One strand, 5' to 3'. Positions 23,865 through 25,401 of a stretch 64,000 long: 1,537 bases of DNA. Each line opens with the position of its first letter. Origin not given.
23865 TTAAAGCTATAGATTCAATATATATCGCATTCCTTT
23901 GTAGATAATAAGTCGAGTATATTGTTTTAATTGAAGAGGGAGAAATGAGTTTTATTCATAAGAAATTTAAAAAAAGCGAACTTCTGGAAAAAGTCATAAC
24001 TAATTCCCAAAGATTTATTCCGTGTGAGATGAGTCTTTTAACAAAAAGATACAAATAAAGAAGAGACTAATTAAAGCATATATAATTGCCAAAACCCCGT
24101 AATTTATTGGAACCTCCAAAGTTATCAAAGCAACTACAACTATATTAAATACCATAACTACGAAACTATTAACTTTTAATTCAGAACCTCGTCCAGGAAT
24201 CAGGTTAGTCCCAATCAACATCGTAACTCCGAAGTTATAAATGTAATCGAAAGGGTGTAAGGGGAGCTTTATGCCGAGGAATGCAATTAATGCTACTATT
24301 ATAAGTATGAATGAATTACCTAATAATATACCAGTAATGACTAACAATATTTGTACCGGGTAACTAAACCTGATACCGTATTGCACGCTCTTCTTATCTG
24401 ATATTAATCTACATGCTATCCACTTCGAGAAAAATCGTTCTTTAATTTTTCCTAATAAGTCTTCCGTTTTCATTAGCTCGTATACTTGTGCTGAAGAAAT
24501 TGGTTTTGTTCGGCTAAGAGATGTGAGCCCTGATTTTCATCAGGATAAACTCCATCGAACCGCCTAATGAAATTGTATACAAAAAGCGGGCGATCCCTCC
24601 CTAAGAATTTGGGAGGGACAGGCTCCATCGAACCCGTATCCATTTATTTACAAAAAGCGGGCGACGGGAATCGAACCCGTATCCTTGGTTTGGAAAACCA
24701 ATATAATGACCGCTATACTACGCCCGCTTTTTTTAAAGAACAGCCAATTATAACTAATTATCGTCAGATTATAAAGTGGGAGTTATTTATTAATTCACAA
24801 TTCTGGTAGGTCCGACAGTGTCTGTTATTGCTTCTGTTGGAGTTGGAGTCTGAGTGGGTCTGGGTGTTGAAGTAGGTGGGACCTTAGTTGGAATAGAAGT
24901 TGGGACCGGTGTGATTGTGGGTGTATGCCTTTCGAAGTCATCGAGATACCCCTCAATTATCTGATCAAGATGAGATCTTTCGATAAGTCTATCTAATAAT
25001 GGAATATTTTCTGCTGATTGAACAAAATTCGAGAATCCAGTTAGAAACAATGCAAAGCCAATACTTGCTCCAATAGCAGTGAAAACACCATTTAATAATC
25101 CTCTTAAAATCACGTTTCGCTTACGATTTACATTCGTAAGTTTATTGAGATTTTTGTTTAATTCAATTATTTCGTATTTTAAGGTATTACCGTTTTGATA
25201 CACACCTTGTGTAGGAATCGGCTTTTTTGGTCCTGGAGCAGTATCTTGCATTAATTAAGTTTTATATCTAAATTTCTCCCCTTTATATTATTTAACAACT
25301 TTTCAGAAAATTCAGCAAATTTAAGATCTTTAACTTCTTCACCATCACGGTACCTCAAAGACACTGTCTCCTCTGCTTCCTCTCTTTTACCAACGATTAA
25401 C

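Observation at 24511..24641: The same phenomenon at tRNA-Gly: 3'-end copies interrupted in the T-loop by a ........-closed hairpin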

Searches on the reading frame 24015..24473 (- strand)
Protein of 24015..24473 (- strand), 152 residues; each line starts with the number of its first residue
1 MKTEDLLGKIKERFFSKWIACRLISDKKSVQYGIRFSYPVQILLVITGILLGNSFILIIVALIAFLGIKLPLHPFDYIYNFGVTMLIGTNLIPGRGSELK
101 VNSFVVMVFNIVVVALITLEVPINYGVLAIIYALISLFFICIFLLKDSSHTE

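Call 9: search_protein_families(library=pfam, proteins=[window:24015-24473:-], max_evalue=0.01)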
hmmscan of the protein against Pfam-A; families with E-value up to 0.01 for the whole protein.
window:24015-24473:- (152 aa): 1 family
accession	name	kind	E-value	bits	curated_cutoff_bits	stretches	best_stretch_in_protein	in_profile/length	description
PF14340.12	DUF4395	-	0.001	19.8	24.5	1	32-136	4-110/130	Domain of unknown function (DUF4395)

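Call 88: find_homologous_proteins(query=window:24015-24473:-, max_evalue=1e-10)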
Query window:24015-24473:- (152 aa): 53 proteins with E <= 1e-10 among 173 candidates.
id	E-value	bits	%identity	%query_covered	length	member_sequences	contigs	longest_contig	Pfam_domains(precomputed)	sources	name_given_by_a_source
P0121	2.0e-89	315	100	100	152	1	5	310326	-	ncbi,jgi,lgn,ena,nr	ncbi:MAG TPA: hypothetical protein PK863_06310 [Candidatus Dojkabacteria bacterium]|nr:hypothetical 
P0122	8.5e-60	219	68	98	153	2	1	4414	-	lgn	-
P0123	6.8e-58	213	69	97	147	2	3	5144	-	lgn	-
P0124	6.3e-57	209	67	97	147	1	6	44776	-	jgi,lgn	-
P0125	1.0e-56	209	67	97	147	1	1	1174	-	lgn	-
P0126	1.9e-56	208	69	95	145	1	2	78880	PF14340.13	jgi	jgi:hypothetical protein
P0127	2.1e-56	208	70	95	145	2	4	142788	-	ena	-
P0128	3.1e-56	207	67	97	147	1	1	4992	-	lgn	-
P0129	5.4e-56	206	69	95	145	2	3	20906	-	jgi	jgi:hypothetical protein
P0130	1.4e-55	205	68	93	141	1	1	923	-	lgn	-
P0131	2.4e-55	204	64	95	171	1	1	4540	-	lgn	-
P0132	5.5e-54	200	66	94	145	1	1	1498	PF14340.13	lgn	-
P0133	2.6e-53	198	65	97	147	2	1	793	-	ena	-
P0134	3.6e-53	197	63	97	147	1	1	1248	-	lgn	-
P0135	4.3e-53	197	65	95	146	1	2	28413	-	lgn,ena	-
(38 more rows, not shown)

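Call 89: find_encoding_contigs(protein=P0121, flank=4000, max_places=8)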
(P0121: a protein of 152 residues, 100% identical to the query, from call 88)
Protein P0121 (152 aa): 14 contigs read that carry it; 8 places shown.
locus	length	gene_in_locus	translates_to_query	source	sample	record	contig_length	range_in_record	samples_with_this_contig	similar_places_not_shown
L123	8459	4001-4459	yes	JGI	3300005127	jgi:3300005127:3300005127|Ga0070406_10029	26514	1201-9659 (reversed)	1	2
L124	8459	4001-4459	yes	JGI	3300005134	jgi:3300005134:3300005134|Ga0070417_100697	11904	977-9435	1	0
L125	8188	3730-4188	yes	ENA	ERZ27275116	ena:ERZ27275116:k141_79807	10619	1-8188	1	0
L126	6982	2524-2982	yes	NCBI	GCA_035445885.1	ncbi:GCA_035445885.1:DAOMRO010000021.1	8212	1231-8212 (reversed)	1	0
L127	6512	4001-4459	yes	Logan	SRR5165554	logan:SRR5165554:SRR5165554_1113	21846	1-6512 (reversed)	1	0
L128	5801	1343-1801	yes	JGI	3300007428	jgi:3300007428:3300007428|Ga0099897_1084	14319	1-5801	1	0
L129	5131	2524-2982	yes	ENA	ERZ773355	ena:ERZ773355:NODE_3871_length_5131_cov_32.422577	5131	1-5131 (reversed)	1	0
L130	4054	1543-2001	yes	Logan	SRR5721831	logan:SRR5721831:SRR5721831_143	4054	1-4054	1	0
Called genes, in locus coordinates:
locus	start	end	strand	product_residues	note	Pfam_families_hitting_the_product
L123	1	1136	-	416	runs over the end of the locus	PF08323:Glyco_transf_5, PF13579:Glyco_trans_4_4, PF13439:Glyco_transf_4, PF20706:GT4-conflict, PF00534:Glycos_transf_1, PF13692:Glyco_trans_1_4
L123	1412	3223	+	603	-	PF07973:tRNA_SAD, PF00587:tRNA-synt_2b, PF03129:HGTP_anticodon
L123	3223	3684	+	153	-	-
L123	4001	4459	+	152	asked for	-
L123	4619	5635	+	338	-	-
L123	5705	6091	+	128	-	-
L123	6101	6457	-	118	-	PF08818:DUF1801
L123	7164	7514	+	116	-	-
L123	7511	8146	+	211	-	PF01928:CYTH (weak)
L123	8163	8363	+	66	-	PF18893:DUF5652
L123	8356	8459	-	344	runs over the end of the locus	-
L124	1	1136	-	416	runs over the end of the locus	PF08323:Glyco_transf_5, PF13579:Glyco_trans_4_4, PF13439:Glyco_transf_4, PF20706:GT4-conflict, PF00534:Glycos_transf_1, PF13692:Glyco_trans_1_4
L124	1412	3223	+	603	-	PF07973:tRNA_SAD, PF00587:tRNA-synt_2b, PF03129:HGTP_anticodon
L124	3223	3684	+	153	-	-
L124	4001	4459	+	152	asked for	-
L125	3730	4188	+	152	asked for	-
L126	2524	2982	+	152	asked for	-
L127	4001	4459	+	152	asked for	-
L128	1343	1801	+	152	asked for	-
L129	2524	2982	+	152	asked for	-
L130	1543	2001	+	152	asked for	-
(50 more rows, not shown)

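Call 90: find_encoding_contigs(protein=P0124, flank=5000, max_places=6)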
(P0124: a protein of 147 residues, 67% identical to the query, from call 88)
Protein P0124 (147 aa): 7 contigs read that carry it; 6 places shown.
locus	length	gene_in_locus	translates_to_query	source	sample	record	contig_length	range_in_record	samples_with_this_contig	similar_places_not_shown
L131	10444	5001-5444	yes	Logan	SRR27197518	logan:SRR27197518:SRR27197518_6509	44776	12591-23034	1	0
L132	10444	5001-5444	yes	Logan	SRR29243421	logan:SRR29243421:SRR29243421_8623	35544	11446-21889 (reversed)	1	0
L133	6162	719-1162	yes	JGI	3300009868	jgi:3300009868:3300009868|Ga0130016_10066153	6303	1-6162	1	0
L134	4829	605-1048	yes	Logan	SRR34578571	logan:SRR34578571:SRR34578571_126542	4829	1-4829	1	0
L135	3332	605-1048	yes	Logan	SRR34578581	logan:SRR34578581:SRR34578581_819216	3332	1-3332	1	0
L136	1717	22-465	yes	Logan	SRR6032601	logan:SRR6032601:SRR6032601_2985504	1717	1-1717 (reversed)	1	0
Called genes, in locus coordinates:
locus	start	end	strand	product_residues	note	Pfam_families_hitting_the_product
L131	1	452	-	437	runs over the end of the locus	PF03065:Glyco_hydro_57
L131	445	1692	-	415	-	PF08323:Glyco_transf_5, PF13477:Glyco_trans_4_2 (faint), PF13579:Glyco_trans_4_4, PF13439:Glyco_transf_4, PF20706:GT4-conflict, PF00534:Glycos_transf_1, PF13692:Glyco_trans_1_4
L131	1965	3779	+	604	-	PF07973:tRNA_SAD, PF00587:tRNA-synt_2b, PF03129:HGTP_anticodon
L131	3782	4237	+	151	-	-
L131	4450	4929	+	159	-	PF11969:DcpS_C (faint), PF01230:HIT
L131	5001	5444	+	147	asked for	-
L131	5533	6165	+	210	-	PF00702:Hydrolase, PF13419:HAD_2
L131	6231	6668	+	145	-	PF00293:NUDIX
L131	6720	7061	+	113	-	PF00903:Glyoxalase, PF19581:Glyoxalase_7 (weak)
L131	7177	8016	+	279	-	-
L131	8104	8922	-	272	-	PF01209:Ubie_methyltran (weak), PF13847:Methyltransf_31, PF08241:Methyltransf_11, PF08242:Methyltransf_12 (weak), PF13649:Methyltransf_25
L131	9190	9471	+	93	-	-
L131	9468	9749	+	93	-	PF05016:ParE_toxin (weak)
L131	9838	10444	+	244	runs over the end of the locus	PF01928:CYTH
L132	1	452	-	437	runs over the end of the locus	PF03065:Glyco_hydro_57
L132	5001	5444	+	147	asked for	-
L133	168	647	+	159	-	PF11969:DcpS_C (faint), PF01230:HIT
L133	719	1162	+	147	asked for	-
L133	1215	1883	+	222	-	PF00702:Hydrolase, PF13419:HAD_2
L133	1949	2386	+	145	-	PF00293:NUDIX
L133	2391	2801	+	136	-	-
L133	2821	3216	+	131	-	PF03819:MazG (weak), PF12643:MazG-like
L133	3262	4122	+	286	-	PF00892:EamA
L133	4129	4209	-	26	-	-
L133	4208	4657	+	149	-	-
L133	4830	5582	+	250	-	PF00485:PRK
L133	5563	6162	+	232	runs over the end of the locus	PF00702:Hydrolase, PF13419:HAD_2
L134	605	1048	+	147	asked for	-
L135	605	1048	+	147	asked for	-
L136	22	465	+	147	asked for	-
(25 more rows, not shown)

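Call 91: find_encoding_contigs(protein=P0126, flank=5000, max_places=4)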
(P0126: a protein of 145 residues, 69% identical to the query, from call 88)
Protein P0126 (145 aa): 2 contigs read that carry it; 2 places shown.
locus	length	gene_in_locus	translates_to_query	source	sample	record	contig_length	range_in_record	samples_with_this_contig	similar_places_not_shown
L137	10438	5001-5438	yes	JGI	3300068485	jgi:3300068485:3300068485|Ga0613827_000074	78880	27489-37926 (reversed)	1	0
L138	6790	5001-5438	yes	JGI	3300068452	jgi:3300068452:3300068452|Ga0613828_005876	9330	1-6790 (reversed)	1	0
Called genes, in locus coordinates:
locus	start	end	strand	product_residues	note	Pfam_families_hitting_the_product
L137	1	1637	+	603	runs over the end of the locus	PF03717:PBP_dimer, PF00905:Transpeptidase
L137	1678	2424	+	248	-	-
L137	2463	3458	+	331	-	-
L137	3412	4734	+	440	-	PF00675:Peptidase_M16, PF05193:Peptidase_M16_C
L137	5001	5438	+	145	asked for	PF14340:DUF4395 (weak)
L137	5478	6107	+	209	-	PF00588:SpoU_methylase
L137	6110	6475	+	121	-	PF09966:DUF2200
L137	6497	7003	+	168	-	PF00293:NUDIX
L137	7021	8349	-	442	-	PF07690:MFS_1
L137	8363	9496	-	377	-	-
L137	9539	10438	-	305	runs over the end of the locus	PF00903:Glyoxalase (faint), PF06983:3-dmu-9_3-mt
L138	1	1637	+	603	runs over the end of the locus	PF03717:PBP_dimer, PF00905:Transpeptidase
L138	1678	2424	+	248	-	-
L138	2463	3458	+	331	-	-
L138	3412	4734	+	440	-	PF00675:Peptidase_M16, PF05193:Peptidase_M16_C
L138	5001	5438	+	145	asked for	PF14340:DUF4395 (weak)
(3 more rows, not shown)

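Call 113: search_protein_families(library=phrogs, proteins=[L131:7177-8016:+, L131:9190-9471:+], max_evalue=0.001)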
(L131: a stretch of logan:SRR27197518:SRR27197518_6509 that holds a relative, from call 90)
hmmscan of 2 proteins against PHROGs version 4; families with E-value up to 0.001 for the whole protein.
L131:7177-8016:+ (279 aa): 0 families

L131:9190-9471:+ (93 aa): 0 families

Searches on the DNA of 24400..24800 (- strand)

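Call 53: search_rna_families(source=window, start=24400, end=24800, threshold=evalue, max_evalue=10)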
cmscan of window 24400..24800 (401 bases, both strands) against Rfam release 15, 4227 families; matches with E-value up to 10: 8.
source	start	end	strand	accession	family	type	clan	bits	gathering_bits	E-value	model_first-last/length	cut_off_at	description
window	24656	24727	-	RF00005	tRNA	Gene; tRNA;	CL00001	67.8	29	7.9e-15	1-71/71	no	tRNA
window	24646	24732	-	RF02435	SpF41_sRNA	Gene; sRNA;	-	24.7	52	0.096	1-105/105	no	Streptococcus sRNA SpF41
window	24680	24709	+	RF02372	PyrC_leader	Cis-reg; leader;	-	18.4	50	2.3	1-50/50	no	PyrC leader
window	24635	24721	-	RF00233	Tymo_tRNA-like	Cis-reg;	-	18.2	40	0.15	1-84/84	no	Tymovirus/Pomovirus/Furovirus tRNA-like 3' UTR element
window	24643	24742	-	RF03831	mir-627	Gene; miRNA;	-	17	86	0.69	1-87/87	no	mir-627 microRNA precursor family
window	24628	24683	-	RF04321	tmRNA_permuted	Gene;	-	16.3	47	0.26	33-105/213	no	permuted transfer-messenger RNA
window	24533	24682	+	RF02377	SurA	Gene; sRNA;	-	14.2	100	0.13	1-279/279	no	SurA sRNA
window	24430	24467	+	RF02933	ARRPOF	Gene; sRNA;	-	9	127.2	9.9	1-256/256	no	ARRPOF RNA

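Call 108: build_rna_model(alignment_id=A4, structure=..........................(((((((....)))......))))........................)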
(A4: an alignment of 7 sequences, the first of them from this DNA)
Model R2 built from alignment A4 (7 sequences, 74 columns); structure: as given.
model positions 59; base pairs 7; branch points 0; effective number of sequences 7; information 0.73 bits per position. Calibrated on 0.2 Mb of random sequence (short: E-values are rough).
structure used (alignment columns):
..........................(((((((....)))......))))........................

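Call 109: search_with_rna_model(model_id=R2, sources=[window, L002, L004, L007, L008, L010, L058, L059, L122, L131, L133, L137], max_evalue=5, show_alignments=0)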
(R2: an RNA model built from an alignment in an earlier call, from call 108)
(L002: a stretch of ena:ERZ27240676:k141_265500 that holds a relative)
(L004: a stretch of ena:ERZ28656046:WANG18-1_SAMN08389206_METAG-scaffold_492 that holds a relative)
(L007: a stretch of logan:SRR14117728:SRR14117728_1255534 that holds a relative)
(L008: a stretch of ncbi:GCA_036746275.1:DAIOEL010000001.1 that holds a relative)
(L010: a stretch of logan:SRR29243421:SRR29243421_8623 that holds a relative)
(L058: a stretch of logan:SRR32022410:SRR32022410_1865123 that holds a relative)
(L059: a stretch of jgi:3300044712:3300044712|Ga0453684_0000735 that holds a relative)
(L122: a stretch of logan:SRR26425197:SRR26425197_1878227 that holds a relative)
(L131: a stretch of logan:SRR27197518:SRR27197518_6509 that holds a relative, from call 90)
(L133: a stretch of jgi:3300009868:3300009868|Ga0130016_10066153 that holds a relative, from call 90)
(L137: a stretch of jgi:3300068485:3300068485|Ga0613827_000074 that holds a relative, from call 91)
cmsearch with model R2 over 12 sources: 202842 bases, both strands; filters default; matches with E-value up to 5: 11.
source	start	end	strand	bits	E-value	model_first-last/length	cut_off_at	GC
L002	15652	15710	+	68.1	1.8e-15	1-59/59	no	0.42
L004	12633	12690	+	56.2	2.5e-12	1-59/59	no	0.41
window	24512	24569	-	55.6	3.6e-12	1-59/59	no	0.47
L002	15719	15776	+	54.7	6.4e-12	1-59/59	no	0.52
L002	15843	15901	+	53.3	1.5e-11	1-59/59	no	0.37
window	24578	24642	-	44.3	3.5e-09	1-59/59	no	0.54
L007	3809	3879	+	31.6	8.4e-06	1-59/59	no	0.38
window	31042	31073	-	11.9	1.4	1-59/59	no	0.34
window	32767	32820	+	10.9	2.6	1-59/59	no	0.37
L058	2823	2882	-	10.5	3.3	1-59/59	no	0.3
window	18168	18211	+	10.3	3.6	1-59/59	no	0.36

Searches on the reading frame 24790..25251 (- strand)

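Call 9: search_protein_families(library=pfam, proteins=[window:24790-25251:-], max_evalue=0.01)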
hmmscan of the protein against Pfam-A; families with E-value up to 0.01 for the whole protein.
window:24790-25251:- (153 aa): 1 family
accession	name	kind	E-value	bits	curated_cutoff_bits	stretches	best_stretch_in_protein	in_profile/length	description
PF18910.5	DUF5665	-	0.0018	18.7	27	1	46-91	4-49/56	Domain of unknown function (DUF5665)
